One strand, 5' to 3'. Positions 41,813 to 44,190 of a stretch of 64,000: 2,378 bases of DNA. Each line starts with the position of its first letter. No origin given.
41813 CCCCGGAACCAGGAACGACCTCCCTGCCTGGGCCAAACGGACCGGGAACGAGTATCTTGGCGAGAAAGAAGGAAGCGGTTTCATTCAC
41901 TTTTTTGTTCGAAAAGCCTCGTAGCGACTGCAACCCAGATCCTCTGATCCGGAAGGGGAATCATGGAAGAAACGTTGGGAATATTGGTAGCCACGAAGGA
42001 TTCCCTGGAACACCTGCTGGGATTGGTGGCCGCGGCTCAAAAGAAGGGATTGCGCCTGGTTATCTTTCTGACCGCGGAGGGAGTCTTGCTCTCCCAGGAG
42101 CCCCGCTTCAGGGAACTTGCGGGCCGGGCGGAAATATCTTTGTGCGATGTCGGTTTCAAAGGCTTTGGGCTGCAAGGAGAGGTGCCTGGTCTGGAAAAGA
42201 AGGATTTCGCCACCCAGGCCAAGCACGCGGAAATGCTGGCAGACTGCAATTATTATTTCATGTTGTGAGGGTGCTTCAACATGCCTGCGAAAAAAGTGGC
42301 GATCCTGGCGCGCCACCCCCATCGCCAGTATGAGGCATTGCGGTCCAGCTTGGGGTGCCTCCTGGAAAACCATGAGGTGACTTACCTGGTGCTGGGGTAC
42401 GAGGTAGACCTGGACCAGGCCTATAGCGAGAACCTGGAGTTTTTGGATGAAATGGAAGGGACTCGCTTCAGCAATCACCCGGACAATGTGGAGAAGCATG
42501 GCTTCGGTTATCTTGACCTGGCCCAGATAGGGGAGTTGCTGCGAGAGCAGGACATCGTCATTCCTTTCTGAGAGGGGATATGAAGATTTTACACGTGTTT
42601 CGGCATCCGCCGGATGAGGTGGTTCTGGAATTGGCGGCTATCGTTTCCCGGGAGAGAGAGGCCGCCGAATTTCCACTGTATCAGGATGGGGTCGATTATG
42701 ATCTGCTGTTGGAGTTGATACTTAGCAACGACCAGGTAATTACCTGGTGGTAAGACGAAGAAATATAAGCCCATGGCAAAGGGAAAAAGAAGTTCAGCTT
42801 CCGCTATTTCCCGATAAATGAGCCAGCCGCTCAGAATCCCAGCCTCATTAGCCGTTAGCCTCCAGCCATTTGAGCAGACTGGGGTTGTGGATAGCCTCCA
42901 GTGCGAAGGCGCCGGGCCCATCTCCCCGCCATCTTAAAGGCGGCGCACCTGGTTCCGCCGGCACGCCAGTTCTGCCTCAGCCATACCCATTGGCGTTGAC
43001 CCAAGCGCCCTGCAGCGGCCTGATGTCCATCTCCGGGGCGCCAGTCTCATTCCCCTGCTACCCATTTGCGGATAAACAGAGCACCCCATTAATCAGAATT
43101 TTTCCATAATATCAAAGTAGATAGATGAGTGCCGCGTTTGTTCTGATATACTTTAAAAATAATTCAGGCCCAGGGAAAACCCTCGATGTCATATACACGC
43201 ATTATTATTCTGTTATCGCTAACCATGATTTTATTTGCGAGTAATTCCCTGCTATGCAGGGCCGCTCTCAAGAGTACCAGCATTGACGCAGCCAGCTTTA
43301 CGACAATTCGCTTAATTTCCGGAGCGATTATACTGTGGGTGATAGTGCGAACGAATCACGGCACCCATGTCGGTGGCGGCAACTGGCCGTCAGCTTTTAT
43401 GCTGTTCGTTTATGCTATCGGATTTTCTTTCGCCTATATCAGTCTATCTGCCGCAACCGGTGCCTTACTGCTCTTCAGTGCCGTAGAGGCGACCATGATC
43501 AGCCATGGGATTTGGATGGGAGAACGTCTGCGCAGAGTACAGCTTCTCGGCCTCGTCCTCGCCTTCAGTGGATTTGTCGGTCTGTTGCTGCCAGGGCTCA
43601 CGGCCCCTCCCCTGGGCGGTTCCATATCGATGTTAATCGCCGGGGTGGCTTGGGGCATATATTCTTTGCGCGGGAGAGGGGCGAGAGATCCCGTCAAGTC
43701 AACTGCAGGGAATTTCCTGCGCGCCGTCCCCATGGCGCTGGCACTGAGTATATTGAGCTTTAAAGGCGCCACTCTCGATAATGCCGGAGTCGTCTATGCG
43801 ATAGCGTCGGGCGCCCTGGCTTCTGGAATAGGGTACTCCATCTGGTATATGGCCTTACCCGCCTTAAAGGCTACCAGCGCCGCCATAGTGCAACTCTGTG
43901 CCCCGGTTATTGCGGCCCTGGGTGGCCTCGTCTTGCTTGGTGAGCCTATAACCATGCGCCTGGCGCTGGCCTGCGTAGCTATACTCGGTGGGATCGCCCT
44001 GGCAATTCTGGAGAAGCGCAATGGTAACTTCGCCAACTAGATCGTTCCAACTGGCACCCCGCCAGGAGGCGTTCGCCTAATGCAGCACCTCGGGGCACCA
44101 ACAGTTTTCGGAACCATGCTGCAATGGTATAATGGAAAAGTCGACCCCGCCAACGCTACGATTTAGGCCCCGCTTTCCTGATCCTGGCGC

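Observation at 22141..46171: Candidate undescribed system: corrinoid-dependent demethylation of an imported organosulfur compound coupled to a sulfur relay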

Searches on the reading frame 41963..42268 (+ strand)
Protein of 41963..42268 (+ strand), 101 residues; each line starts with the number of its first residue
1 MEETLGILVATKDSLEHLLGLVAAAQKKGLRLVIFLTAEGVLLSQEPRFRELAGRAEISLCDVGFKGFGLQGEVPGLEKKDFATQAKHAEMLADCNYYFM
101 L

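Call 5: search_protein_families(library=pfam, proteins=[window:41963-42268:+], max_evalue=0.01)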
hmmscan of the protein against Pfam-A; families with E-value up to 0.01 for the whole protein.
window:41963-42268:+ (101 aa): 0 families

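Call 25: search_protein_families(library=pfam, proteins=[window:41963-42268:+], max_evalue=10)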
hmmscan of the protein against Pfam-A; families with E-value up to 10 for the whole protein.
window:41963-42268:+ (101 aa): 0 families

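Call 26: search_solved_structures(query=window:41963-42268:+, max_evalue=10)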
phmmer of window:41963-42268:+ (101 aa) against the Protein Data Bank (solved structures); distinct sequences matched with E-value up to 10: 3.
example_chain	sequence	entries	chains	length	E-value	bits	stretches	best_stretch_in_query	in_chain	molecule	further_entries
5x0e_A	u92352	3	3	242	0.85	13.3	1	33-77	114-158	Free serine kinase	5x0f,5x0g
5x0j_A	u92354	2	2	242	0.86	13.3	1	33-77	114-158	Free serine kinase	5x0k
5x0b_A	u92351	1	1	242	0.86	13.3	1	33-77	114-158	Free serine kinase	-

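Call 47: find_homologous_proteins(query=window:41963-42268:+, max_evalue=0.001)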
Query window:41963-42268:+ (101 aa): 92 proteins with E <= 0.001 among 163 candidates.
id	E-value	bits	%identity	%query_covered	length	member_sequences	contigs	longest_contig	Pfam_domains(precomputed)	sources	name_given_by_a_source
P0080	2.6e-55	202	96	100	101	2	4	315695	-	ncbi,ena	-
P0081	1.3e-52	194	92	100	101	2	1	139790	-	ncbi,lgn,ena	ncbi:MAG: hypothetical protein WA433_13100 [Desulfobaccales bacterium]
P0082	3.8e-51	189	90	100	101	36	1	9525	-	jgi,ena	-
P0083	4.1e-51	189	88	100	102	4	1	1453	-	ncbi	-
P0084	2.5e-49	183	88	100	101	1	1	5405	-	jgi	-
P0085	2.5e-48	180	83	100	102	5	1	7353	-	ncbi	ncbi:MAG: hypothetical protein ACLQED_04645 [Desulfobaccales bacterium]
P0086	3.2e-48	180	85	100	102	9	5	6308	-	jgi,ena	jgi:hypothetical protein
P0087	5.9e-48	179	83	100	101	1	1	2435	-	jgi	jgi:hypothetical protein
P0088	8.6e-48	178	83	100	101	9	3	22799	-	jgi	-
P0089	2.9e-47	177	82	100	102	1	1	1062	-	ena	-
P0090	3.2e-47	177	82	100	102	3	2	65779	-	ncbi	ncbi:MAG: hypothetical protein ACLPT6_06700 [Desulfobaccales bacterium]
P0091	1.8e-46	174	81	100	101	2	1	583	-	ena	-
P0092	6.2e-46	172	79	100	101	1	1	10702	-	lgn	-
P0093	1.0e-45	172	79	100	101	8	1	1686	-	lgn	-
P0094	1.4e-45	171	78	100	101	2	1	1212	-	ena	-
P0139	2.6e-34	135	64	100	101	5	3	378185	-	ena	-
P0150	2.4e-33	132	62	96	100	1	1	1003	PF02635.21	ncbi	-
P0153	2.8e-33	132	67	93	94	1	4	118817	-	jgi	jgi:hypothetical protein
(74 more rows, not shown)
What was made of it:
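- On DsrE/DsrF/DsrH (TusBCD) family: One homologue carries PF02635 (call 47).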

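Call 50: find_encoding_contigs(protein=P0139, flank=10000, max_places=1)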
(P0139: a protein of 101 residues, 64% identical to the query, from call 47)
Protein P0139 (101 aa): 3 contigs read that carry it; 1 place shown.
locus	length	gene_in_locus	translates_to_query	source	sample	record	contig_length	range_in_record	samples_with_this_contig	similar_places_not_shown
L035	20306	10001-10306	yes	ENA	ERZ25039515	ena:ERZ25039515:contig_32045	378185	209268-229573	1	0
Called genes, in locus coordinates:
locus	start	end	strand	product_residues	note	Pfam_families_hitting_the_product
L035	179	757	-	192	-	PF01121:CoaE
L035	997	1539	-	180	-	-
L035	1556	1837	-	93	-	-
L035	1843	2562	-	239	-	PF01479:S4, PF00849:PseudoU_synth_2 (weak)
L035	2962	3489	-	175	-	PF01938:TRAM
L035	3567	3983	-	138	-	PF27675:YCF81_N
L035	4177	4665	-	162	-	PF02559:CarD_TRCF_RID, PF21095:CarD_C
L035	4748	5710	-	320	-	PF01926:MMR_HSR1 (faint), PF06071:YchF-GTPase_C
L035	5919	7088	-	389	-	PF04055:Radical_SAM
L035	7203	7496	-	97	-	PF00216:Bac_DNA_binding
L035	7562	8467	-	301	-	PF12838:Fer4_7 (faint), PF00037:Fer4 (faint), PF12801:Fer4_5, PF13746:Fer4_18 (weak)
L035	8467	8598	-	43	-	-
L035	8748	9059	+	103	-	PF12840:HTH_20, PF01022:HTH_5, PF12802:MarR_2 (weak)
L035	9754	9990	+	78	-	PF01206:TusA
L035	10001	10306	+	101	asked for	-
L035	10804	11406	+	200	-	PF02635:DsrE, PF13686:DrsE_2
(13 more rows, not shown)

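Call 51: find_encoding_contigs(protein=P0153, flank=10000, max_places=1)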
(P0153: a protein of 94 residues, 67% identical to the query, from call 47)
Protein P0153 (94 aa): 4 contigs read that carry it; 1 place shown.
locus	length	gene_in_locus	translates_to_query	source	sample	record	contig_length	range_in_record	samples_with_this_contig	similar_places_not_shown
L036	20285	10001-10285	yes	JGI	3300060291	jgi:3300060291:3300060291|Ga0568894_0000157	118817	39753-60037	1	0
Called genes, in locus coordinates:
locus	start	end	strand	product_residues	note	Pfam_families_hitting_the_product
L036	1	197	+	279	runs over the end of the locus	PF00528:BPD_transp_1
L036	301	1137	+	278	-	PF00528:BPD_transp_1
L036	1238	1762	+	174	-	PF01797:Y1_Tnp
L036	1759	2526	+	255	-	PF00005:ABC_tran, PF13304:AAA_21 (faint)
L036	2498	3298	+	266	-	PF02463:SMC_N (faint), PF00005:ABC_tran, PF13304:AAA_21 (faint)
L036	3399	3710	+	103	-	-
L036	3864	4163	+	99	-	-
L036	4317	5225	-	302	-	PF03446:NAD_binding_2, PF03807:F420_oxidored (weak), PF14833:NAD_binding_11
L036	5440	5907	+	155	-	PF08534:Redoxin, PF00578:AhpC-TSA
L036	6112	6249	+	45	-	-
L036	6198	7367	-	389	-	PF04055:Radical_SAM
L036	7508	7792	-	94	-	PF00216:Bac_DNA_binding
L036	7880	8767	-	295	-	PF12838:Fer4_7 (faint), PF13187:Fer4_9 (faint), PF00037:Fer4 (faint), PF12801:Fer4_5, PF13746:Fer4_18 (weak)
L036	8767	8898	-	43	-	-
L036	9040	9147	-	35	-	-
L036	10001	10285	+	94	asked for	-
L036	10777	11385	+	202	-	PF02635:DsrE, PF13686:DrsE_2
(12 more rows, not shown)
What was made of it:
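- The TusA cassette also occurs alone, next to an ArsR-type regulator and a DsrE2-like gene, which is a typical sulfur context (calls 50, 51).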

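Call 52: predict_structure(alignment_id=A2)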
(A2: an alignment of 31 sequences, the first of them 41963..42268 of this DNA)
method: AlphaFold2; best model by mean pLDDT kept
length: 101 residues; sequences in the alignment: 31
mean_pLDDT: 92.7   pTM: 0.85
mean pLDDT of the five models: 92.7, 89.7, 88.9, 82.9, 80.3
residues with pLDDT >= 90: 82; 70-90: 18; 50-70: 1; < 50: 0
segments of 3 or more residues with pLDDT < 50: none
pLDDT, mean of each block of 10 residues (from residue 1): 89 97 95 96 94 95 94 85 91 91 95
secondary structure, 60 per line:
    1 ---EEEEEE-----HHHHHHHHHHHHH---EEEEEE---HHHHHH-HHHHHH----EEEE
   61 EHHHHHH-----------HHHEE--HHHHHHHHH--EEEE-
elements in order: E4-9 H15-27 E31-36 H40-45 H47-52 E57-61 H62-67 H86-94 E97-100

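Call 55: fold_search(model_id=the predicted structure, library=pdb)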
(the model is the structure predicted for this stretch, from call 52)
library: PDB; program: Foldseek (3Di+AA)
matches with E <= 10: 1361; with E <= 0.001: 1
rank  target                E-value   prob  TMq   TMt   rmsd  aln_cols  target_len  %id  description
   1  3pnx_A                8.0e-04  1.00  0.69  0.46   7.0       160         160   12  Crystal structure of a putative sulfurtransferase dsrE (Swol_2425) from Syntrophomonas wolfei str. Goettingen at 1.92  (released 2010-12-15)
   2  3pnx_B                2.4e-03  1.00  0.72  0.48   6.2       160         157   11  Crystal structure of a putative sulfurtransferase dsrE (Swol_2425) from Syntrophomonas wolfei str. Goettingen at 1.92  (released 2010-12-15)
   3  2qs7_A                3.6e-03  1.00  0.66  0.51   5.6       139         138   17  CRYSTAL STRUCTURE OF a putative oxidoreductase of the DsrE/DsrF-like family (SSO1126) FROM SULFOLOBUS SOLFATARICUS P2  (released 2007-08-21)
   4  1ve5_A                2.6e-02  0.77  0.34  0.14   9.6        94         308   13  Crystal Structure of T.th. HB8 Threonine deaminase (released 2005-04-19)
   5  3ab4_K                1.1e-01  0.16  0.27  0.10  12.3       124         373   12  Crystal structure of feedback inhibition resistant mutant of aspartate kinase from Corynebacterium glutamicum in compl (released 2010-06-23)
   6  2pd2_A                1.2e-01  0.98  0.74  0.69   2.9       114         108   15  Crystal structure of (ST0148) conserved hypothetical from Sulfolobus Tokodaii Strain7 (released 2007-10-02)
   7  2z09                  1.2e-01  0.20  0.29  0.25  10.6       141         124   15  Crystal structure of uncharacterized conserved protein from Thermus thermophilus HB8 (released 2007-11-13)
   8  7ysk_A                1.3e-01  0.38  0.38  0.14  10.7       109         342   16  Crystal structure of D-Cysteine desulfhydrase from Pectobacterium atrosepticum (released 2022-12-14)
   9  2z3v                  1.3e-01  0.18  0.33  0.26  10.7       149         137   17  Crystal structure of uncharacterized conserved protein from Thermus thermophilus HB8 (released 2007-12-11)
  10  1wjg                  1.4e-01  0.21  0.35  0.28  10.6       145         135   12  Crystal structure of a probable ATP binding protein from thermus themophilus HB8 (released 2004-11-29)
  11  7xnz_A                1.5e-01  0.72  0.45  0.13   6.9        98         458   18  Native cystathionine beta-synthase of Mycobacterium tuberculosis. (released 2022-05-25)
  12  1vb5_A                1.5e-01  0.60  0.41  0.19   7.4       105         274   16  Crystal Structure Analysis of the Pyrococcus horikoshii OT3 translation initiation factor eIF-2B (released 2004-12-07)
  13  6pmu_A                1.5e-01  0.35  0.37  0.18   7.0       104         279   10  Structural Characterization of Beta Cyanoalanine Synthase from Tetranychus Urticae (released 2020-07-08)
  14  6xbc_C                1.6e-01  0.13  0.28  0.08  14.2       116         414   12  Crystal structure of Streptomyces sviceus SsDesB (released 2021-03-17)
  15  4urj_C                1.7e-01  0.72  0.41  0.27   3.5        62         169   26  Crystal structure of human BJ-TSA-9 (released 2014-10-01)
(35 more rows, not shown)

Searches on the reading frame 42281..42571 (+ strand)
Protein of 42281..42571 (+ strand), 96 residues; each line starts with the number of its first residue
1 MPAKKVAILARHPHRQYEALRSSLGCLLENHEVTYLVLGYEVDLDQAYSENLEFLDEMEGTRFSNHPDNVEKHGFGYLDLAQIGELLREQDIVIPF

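Call 4: search_protein_families(library=pfam, proteins=[window:42281-42571:+], max_evalue=0.01)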
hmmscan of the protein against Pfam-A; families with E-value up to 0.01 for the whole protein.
window:42281-42571:+ (96 aa): 0 families

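Call 6: search_protein_families(library=ncbifam, proteins=[window:42281-42571:+], max_evalue=0.01)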
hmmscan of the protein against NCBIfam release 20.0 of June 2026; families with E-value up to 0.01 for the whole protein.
window:42281-42571:+ (96 aa): 0 families

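Call 25: search_protein_families(library=pfam, proteins=[window:42281-42571:+], max_evalue=10)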
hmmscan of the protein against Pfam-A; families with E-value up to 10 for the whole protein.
window:42281-42571:+ (96 aa): 0 families

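Call 79: search_solved_structures(query=A3, max_evalue=10)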
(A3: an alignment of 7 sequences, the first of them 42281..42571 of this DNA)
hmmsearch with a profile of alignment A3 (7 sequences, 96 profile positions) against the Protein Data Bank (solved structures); distinct sequences matched with E-value up to 10: 3.
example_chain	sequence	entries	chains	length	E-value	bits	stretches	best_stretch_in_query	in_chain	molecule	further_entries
2b98_A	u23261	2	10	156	0.54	14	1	18-84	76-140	Riboflavin synthase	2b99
3jb9_c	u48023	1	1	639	0.72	13.6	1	39-67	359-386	Pre-mRNA-splicing factor cwf19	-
2rir_A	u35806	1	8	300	1.1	13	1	60-94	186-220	Dipicolinate synthase, A chain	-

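Call 83: predict_structure(protein=window:42281-42571:+)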
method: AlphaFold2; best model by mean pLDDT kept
length: 96 residues; sequences in the alignment: 1
mean_pLDDT: 53.1   pTM: 0.38
mean pLDDT of the five models: 53.1, 45.2, 45.0, 44.4, 38.2
residues with pLDDT >= 90: 0; 70-90: 0; 50-70: 67; < 50: 29
segments of 3 or more residues with pLDDT < 50: 1-11, 50-53, 57-61
pLDDT, mean of each block of 10 residues (from residue 1): 45 50 52 54 55 47 54 55 65 51
secondary structure, 60 per line:
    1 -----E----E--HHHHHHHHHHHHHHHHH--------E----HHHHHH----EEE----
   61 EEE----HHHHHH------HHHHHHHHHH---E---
elements in order: H14-30 H44-49 E54-56 E61-63 H68-73 H80-89
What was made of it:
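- On DsrE/DsrF/DsrH (TusBCD) family: Its single-sequence model is unusable (pLDDT 53, call 83).
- Tried and rejected: The single-sequence AF2 model of the second ORF was unusable (call 83).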

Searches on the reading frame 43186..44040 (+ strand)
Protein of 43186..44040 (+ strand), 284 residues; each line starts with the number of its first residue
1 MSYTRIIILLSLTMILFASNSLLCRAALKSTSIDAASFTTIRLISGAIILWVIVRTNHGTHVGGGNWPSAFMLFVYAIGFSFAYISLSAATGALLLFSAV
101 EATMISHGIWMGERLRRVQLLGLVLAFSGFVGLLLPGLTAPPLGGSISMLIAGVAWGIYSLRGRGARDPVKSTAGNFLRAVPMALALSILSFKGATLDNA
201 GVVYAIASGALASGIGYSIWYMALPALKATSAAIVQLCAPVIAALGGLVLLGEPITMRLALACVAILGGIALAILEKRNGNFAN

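Call 5: search_protein_families(library=pfam, proteins=[window:43186-44040:+], max_evalue=0.01)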
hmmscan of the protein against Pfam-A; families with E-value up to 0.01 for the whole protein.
window:43186-44040:+ (284 aa): 1 family
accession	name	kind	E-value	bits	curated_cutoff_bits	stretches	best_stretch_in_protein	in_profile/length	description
PF00892.27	EamA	-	2.4e-21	76.9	28.2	2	145-274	3-134/135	EamA-like transporter family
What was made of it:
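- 43186..44040 (+): EamA/DMT-family permease; possible exporter (inference). Call 5.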
